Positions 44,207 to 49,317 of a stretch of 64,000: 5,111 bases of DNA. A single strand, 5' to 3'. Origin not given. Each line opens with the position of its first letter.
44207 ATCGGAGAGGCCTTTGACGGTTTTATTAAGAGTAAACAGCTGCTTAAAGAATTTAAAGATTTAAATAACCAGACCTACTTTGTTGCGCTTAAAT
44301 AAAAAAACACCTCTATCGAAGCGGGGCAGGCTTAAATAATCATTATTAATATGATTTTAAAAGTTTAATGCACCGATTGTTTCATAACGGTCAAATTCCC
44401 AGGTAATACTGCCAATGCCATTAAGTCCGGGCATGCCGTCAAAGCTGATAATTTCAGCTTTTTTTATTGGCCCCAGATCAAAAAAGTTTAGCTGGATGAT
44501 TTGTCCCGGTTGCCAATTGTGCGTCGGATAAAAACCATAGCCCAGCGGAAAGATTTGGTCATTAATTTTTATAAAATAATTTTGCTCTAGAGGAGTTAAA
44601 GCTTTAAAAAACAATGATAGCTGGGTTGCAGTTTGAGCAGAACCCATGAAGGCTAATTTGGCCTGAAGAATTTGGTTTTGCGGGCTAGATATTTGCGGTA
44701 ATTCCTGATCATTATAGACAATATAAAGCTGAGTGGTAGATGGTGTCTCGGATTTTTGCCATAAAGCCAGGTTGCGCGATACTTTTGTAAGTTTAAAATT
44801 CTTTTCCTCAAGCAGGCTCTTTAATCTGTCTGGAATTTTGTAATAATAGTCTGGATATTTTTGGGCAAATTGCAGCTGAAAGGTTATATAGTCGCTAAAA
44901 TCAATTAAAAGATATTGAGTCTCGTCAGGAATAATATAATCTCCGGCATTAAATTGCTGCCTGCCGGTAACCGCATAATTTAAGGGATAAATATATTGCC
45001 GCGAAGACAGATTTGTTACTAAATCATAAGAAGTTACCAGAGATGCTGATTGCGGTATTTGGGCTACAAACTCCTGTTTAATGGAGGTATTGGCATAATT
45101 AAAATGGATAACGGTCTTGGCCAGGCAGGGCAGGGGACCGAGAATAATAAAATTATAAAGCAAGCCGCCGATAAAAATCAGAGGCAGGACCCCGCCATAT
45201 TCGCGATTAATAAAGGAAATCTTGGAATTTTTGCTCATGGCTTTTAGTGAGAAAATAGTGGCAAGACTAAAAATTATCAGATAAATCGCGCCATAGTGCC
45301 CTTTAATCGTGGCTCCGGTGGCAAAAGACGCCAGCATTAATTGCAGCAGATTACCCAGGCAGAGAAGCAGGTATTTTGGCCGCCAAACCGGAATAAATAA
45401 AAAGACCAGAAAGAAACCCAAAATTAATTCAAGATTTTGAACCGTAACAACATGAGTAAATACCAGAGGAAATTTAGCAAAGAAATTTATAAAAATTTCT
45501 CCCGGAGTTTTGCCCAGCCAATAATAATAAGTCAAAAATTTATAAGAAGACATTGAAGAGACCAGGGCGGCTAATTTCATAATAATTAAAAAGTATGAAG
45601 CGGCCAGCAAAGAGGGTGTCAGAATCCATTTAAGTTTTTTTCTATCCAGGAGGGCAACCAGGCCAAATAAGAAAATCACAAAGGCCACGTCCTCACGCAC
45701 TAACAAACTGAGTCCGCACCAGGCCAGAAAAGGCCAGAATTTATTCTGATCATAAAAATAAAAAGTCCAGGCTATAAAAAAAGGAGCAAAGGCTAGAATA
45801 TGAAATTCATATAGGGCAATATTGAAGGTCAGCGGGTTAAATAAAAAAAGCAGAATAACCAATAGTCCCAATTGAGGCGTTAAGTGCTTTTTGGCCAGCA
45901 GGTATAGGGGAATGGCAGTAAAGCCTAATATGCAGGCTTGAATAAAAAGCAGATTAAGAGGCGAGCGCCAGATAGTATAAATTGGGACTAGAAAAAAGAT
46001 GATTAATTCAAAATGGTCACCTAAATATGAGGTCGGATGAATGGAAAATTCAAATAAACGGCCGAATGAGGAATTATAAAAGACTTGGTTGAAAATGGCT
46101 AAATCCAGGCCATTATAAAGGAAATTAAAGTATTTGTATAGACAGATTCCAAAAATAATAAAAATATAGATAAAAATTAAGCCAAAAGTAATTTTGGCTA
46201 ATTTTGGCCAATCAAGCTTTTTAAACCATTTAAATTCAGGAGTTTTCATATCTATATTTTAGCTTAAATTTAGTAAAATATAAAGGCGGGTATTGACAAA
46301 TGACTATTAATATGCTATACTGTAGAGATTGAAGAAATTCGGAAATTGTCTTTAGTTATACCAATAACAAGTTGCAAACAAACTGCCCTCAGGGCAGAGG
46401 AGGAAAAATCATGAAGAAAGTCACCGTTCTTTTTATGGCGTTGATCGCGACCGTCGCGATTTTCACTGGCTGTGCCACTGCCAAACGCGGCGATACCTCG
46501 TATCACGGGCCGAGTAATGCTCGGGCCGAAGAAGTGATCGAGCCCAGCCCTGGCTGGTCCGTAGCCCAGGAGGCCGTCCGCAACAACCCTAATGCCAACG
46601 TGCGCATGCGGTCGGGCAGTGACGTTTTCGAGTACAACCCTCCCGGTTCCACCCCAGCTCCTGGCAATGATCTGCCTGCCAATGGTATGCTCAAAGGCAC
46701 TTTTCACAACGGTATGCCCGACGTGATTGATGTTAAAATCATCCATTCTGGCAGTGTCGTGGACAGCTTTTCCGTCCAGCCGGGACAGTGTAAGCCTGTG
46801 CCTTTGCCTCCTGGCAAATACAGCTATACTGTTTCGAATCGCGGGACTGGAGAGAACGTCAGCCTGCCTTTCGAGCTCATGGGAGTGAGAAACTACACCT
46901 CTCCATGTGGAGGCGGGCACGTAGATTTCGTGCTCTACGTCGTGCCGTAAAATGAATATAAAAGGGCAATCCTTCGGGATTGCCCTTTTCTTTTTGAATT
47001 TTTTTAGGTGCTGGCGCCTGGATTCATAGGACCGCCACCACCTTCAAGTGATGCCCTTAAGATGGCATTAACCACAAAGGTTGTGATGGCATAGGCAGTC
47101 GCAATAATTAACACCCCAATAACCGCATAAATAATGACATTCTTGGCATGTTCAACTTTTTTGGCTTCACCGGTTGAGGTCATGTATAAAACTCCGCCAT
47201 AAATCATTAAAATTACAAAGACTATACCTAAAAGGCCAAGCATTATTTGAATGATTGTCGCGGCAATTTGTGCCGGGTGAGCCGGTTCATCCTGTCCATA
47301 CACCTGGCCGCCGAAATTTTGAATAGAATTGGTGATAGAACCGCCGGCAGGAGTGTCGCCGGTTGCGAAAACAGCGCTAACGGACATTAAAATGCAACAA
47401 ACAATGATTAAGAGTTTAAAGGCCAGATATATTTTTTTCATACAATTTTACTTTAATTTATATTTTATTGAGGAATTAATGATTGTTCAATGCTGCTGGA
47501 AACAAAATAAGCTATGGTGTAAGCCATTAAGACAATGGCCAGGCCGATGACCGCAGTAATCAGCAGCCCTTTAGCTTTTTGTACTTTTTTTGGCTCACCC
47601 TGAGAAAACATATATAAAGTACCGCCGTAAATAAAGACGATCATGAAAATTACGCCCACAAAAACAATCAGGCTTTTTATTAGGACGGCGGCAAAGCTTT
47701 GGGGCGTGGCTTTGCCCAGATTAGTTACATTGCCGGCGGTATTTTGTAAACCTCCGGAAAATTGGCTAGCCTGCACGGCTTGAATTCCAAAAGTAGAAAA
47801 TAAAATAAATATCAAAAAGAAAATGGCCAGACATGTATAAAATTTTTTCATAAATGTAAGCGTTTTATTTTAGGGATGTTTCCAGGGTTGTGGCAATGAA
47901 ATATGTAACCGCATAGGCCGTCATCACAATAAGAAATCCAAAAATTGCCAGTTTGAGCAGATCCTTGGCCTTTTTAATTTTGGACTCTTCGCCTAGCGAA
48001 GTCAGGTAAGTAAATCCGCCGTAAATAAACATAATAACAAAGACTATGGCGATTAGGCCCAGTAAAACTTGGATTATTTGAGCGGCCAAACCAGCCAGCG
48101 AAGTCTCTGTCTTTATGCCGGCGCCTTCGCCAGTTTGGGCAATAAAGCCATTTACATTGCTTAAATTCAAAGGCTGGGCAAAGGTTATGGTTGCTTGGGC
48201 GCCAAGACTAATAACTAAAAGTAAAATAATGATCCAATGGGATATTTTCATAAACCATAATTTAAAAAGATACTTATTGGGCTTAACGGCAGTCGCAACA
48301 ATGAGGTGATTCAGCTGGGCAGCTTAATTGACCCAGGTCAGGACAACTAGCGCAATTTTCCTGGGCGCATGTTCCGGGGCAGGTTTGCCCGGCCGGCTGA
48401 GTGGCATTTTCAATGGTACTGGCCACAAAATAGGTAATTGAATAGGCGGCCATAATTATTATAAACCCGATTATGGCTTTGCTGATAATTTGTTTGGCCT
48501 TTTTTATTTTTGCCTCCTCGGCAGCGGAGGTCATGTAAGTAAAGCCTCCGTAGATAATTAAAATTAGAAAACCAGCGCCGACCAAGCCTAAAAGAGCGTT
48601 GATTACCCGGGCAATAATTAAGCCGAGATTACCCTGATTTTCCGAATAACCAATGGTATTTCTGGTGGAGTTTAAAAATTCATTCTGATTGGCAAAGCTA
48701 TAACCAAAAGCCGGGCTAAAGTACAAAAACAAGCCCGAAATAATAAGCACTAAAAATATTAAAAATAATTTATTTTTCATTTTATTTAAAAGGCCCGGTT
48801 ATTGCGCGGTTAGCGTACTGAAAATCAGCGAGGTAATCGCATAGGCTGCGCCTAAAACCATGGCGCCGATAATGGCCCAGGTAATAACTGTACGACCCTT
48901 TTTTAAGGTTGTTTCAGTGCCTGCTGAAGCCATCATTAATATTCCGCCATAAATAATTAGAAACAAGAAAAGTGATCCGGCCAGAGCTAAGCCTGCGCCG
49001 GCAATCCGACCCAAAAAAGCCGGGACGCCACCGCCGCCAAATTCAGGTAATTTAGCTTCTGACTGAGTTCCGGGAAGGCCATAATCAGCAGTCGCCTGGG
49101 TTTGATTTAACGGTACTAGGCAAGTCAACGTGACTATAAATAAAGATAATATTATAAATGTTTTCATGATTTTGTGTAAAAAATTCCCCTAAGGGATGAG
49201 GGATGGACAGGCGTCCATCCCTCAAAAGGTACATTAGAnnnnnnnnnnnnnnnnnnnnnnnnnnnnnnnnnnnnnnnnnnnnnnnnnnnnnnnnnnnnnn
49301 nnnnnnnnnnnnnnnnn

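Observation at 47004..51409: Eight tandem paralogous pilin-like two-TM secreted proteins with hypervariable ectodomains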

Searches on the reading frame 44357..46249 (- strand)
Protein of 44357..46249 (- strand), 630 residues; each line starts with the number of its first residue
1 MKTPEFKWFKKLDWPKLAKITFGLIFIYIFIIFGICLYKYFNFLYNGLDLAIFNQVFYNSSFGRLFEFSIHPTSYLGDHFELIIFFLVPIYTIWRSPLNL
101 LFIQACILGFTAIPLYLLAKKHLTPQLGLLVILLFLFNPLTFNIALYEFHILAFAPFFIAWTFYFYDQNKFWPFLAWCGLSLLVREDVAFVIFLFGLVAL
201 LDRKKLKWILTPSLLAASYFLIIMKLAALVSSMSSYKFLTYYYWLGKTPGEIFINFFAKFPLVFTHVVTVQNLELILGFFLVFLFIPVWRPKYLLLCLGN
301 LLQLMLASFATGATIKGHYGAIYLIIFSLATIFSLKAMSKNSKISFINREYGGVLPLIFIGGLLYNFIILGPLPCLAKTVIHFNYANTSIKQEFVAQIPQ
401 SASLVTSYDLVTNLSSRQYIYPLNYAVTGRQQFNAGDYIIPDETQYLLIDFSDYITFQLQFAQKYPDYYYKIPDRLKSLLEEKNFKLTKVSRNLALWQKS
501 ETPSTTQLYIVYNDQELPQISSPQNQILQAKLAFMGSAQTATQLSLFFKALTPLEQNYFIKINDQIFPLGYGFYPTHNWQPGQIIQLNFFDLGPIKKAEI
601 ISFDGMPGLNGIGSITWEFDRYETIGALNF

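Call 8: search_protein_families(library=pfam, proteins=[window:44357-46249:-], max_evalue=0.001)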
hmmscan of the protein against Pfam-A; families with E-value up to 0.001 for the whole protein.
window:44357-46249:- (630 aa): 1 family
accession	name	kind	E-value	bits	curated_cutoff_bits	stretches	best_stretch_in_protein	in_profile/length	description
PF09852.15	DUF2079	-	3.3e-52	178.6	28.2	1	40-442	2-422/459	Predicted membrane protein (DUF2079)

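Call 21: find_related_loci(query=window:44357-46249:-, collection=genome_contigs, flank=10000)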
Query window:44357-46249:- (630 aa) in genome_contigs; peptide patterns used: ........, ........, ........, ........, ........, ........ (x = any residue, [..] = any of these).
46 stretches matched a pattern; 2 encode a relative of the query (tblastn E <= 1e-3); 1 distinct loci.
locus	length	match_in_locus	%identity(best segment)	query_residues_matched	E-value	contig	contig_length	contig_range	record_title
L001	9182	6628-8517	78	1-630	0e+0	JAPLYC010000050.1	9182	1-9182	MAG: Candidatus Parcubacteria bacterium isolate LacPavin_0920_SED3_MAG_40_21 LacPavin_0920_SED3_scaffold_240837, whole g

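Call 49: search_protein_families(library=ncbifam, proteins=[window:44357-46249:-], max_evalue=0.01)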
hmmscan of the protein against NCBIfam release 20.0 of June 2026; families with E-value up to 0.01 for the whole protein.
window:44357-46249:- (630 aa): 0 families

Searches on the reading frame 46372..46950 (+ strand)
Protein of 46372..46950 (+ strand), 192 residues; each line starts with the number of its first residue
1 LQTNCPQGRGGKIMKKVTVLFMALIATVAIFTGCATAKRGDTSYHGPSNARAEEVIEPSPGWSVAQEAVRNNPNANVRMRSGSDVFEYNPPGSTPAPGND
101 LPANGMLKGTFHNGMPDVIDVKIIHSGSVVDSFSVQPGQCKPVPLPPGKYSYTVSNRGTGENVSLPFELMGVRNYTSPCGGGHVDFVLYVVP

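Call 8: search_protein_families(library=pfam, proteins=[window:46372-46950:+], max_evalue=0.001)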
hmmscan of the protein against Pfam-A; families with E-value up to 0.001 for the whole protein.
window:46372-46950:+ (192 aa): 0 families

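Call 49: search_protein_families(library=ncbifam, proteins=[window:46411-46950:+], max_evalue=0.01)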
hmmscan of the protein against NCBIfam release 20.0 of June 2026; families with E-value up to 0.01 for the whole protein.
window:46411-46950:+ (179 aa): 0 families

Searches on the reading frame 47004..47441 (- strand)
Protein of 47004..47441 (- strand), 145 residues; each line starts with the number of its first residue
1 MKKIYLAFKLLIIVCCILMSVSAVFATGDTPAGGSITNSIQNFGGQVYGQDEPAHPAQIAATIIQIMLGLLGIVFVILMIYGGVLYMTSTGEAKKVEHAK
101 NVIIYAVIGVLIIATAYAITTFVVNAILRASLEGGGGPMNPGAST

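Call 3: search_protein_families(library=pfam, proteins=[window:47004-47441:-], max_evalue=1)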
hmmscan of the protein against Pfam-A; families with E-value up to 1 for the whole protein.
window:47004-47441:- (145 aa): 9 families
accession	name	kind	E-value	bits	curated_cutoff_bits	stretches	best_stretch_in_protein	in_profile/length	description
PF18895.5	T4SS_pilin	-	3.8e-08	33.7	26.6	1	58-123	7-71/71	Type IV secretion system pilin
PF04956.18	TrbC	-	0.0014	19.2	27.9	1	54-121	35-96/98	TrbC/VIRB2 pilin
PF01554.23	MatE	-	0.0073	16.4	24.9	1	36-124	48-136/161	MatE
PF19814.4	DUF6297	-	0.011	15.1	29.8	1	57-136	110-187/375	Family of unknown function (DUF6297)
PF05545.16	FixQ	-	0.026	14.9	29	1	63-103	5-45/49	Cbb3-type cytochrome oxidase component FixQ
PF06664.17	WLS-like_TM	-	0.031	14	28.3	1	10-123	115-212/247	Wntless-like, transmembrane domain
PF24002.1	DUF7318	-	0.048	14.1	27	1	51-120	14-75/128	Family of unknown function (DUF7318)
PF13803.12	DUF4184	-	0.44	10.7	25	1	61-124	149-214/229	Domain of unknown function (DUF4184)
PF19779.4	DUF6264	-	0.45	11.1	31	1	47-128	61-145/183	Family of unknown function (DUF6264)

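Call 4: search_protein_families(library=ncbifam, proteins=[window:47004-47441:-], max_evalue=1)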
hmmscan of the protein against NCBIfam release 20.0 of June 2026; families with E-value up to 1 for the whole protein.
window:47004-47441:- (145 aa): 2 families
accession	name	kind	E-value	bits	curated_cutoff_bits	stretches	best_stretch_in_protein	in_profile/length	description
NF045849.1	ICE_MMCAP2_0565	equivalog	3.4e-08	33.1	40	1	61-126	14-79/80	Mbov_0395 family pilin-like conjugal transfer protein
NF040944.1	MYPE2350_fam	equivalog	0.54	10.8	50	1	59-128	7-78/128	MYPE2350 family membrane protein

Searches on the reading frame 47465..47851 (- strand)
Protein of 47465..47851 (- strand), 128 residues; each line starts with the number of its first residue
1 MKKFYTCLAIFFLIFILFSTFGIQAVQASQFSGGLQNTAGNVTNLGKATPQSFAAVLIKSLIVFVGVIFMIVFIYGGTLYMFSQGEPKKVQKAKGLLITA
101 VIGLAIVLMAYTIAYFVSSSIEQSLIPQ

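Call 3: search_protein_families(library=pfam, proteins=[window:47465-47851:-], max_evalue=1)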
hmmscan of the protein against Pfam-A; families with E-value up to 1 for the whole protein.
window:47465-47851:- (128 aa): 8 families
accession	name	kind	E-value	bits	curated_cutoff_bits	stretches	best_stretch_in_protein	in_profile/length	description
PF18895.5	T4SS_pilin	-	8.4e-08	32.6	26.6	1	58-117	16-71/71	Type IV secretion system pilin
PF11346.13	DUF3149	-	0.016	15.2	23.2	1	95-117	10-32/40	Protein of unknown function (DUF3149)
PF05545.16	FixQ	-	0.024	15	29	1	62-94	10-42/49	Cbb3-type cytochrome oxidase component FixQ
PF02308.21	MgtC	-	0.14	13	31.4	1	61-118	47-105/121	MgtC family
PF09925.14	DUF2157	-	0.31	11.2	32.4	1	61-112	64-115/146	Predicted membrane protein (DUF2157)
PF05987.18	DUF898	-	0.38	10.3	28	0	47-117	174-246/336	Bacterial protein of unknown function (DUF898)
PF10110.14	GPDPase_memb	-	0.66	9.1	29.6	1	47-119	205-275/321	Membrane domain of glycerophosphoryl diester phosphodiesterase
PF06196.17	DUF997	-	0.73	10.2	26.3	0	93-120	3-30/77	Protein of unknown function (DUF997)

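Call 4: search_protein_families(library=ncbifam, proteins=[window:47465-47851:-], max_evalue=1)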
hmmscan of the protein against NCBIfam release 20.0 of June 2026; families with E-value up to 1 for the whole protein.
window:47465-47851:- (128 aa): 4 families
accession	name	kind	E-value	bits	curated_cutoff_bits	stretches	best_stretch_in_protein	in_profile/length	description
NF045849.1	ICE_MMCAP2_0565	equivalog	2.3e-06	27.2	40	1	51-120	10-79/80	Mbov_0395 family pilin-like conjugal transfer protein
TIGR04370.1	glyco_rpt_poly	subfamily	0.13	11.2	40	1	67-125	189-248/396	oligosaccharide repeat unit polymerase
NF038378.1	DNZ54_00345_fm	subfamily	0.14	12.3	40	1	46-90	21-65/124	DNZ54_00345 family protein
NF041474.1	membrane_YkgR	equivalog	0.18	11.4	40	1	88-111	4-27/33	small membrane protein YkgR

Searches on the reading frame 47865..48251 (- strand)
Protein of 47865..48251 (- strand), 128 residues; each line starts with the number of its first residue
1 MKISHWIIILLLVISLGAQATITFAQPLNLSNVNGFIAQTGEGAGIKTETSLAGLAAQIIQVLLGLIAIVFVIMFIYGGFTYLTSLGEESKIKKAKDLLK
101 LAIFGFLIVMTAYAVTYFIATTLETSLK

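Call 3: search_protein_families(library=pfam, proteins=[window:47865-48251:-], max_evalue=1)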
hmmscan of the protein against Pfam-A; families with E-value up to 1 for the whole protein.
window:47865-48251:- (128 aa): 3 families
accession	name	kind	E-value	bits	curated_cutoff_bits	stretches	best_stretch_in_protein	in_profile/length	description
PF18895.5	T4SS_pilin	-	1.6e-08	34.9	26.6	1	50-119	3-71/71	Type IV secretion system pilin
PF24002.1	DUF7318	-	0.048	14.2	27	1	49-81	15-47/128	Family of unknown function (DUF7318)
PF01292.26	Ni_hydr_CYTB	-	0.35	11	30.1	1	2-116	7-117/179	Prokaryotic cytochrome b561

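Call 4: search_protein_families(library=ncbifam, proteins=[window:47865-48251:-], max_evalue=1)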
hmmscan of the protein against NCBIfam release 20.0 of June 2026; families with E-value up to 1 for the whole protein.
window:47865-48251:- (128 aa): 2 families
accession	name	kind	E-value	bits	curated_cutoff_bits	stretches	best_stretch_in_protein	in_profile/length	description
NF045849.1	ICE_MMCAP2_0565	equivalog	9.7e-07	28.4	40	1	57-122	14-79/80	Mbov_0395 family pilin-like conjugal transfer protein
NF000095.1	tet_MFS_OtrB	exception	0.011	14.3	999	1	37-84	475-524/563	oxytetracycline resistance efflux MFS transporter OtrB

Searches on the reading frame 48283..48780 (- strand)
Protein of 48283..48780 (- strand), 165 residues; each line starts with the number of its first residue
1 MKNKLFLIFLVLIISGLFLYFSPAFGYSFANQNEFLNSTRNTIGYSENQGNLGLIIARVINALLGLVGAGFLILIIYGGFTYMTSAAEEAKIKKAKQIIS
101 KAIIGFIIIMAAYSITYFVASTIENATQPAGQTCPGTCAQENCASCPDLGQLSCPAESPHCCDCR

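Call 3: search_protein_families(library=pfam, proteins=[window:48283-48780:-], max_evalue=1)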
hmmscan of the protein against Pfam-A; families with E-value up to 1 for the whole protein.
window:48283-48780:- (165 aa): 12 families
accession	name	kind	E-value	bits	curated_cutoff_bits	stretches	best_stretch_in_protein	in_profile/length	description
PF18895.5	T4SS_pilin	-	3.2e-09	37.2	26.6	1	51-119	4-71/71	Type IV secretion system pilin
PF13520.12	AA_permease_2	-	0.00082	18.8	27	1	4-131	151-255/427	Amino acid permease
PF13491.11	FtsK_4TM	-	0.0023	18.1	23.1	1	7-116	7-106/171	4TM region of DNA translocase FtsK/SpoIIIE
PF13564.11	DoxX_2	-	0.0053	17.3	26.3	1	7-89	5-87/103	DoxX-like family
PF14358.11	DUF4405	-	0.013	16.4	26.7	1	5-27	6-30/66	Domain of unknown function (DUF4405)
PF04290.18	DctQ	-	0.029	14.7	28.3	1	56-124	61-128/132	Tripartite ATP-independent periplasmic transporters, DctQ component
PF01036.24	Bac_rhodopsin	-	0.06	13.2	24.6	1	60-122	126-188/224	Bacteriorhodopsin-like protein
PF05987.18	DUF898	-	0.14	11.7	28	1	8-123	138-244/336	Bacterial protein of unknown function (DUF898)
PF02322.20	Cyt_bd_oxida_II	-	0.34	10.7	35.6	0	25-118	128-211/302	Cytochrome bd terminal oxidase subunit II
PF04515.18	Choline_transpo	-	0.43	10.2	26.9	1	33-127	225-314/326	Plasma-membrane choline transporter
PF06570.16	DUF1129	-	0.5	10.4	29.1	1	68-124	123-172/207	Protein of unknown function (DUF1129)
PF06305.16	LapA_dom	-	0.62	10.4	28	1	58-97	18-57/64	Lipopolysaccharide assembly protein A domain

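Call 4: search_protein_families(library=ncbifam, proteins=[window:48283-48780:-], max_evalue=1)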
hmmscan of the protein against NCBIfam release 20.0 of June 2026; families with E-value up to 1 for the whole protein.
window:48283-48780:- (165 aa): 4 families
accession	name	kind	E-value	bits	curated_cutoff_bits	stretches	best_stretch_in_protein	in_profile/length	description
NF045849.1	ICE_MMCAP2_0565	equivalog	5.8e-07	29.1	40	1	52-123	9-80/80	Mbov_0395 family pilin-like conjugal transfer protein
TIGR00909.1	2A0306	subfamily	0.00044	19.3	556.8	1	65-133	196-263/429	amino acid transporter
NF010008.0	PRK13481.1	equivalog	0.18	11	270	1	81-121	25-66/269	glycosyltransferase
NF000775.0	PRK00052.2-5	equivalog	0.2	10.9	428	1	39-117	50-128/288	prolipoprotein diacylglyceryl transferase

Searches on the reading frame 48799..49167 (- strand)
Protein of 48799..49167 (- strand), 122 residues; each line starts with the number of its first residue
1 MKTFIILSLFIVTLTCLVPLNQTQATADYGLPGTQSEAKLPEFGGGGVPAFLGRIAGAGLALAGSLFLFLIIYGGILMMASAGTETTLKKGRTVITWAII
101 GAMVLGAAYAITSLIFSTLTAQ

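Call 3: search_protein_families(library=pfam, proteins=[window:48799-49167:-], max_evalue=1)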
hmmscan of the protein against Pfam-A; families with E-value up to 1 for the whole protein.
window:48799-49167:- (122 aa): 4 families
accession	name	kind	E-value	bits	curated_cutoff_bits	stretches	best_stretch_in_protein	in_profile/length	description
PF18895.5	T4SS_pilin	-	0.003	18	26.6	1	52-115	9-71/71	Type IV secretion system pilin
PF16926.10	HisKA_4TM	-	0.015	15.6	22.6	1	52-115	26-87/130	Archaeal 4TM region of histidine kinase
PF11457.13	DUF3021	-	0.32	11.6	24.7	1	65-117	11-59/130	Protein of unknown function (DUF3021)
PF08592.16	Anthrone_oxy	-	0.57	10.9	27.3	1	6-30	47-69/106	Anthrone oxygenase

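Call 4: search_protein_families(library=ncbifam, proteins=[window:48799-49167:-], max_evalue=1)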
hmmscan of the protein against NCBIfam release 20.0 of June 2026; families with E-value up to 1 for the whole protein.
window:48799-49167:- (122 aa): 0 families
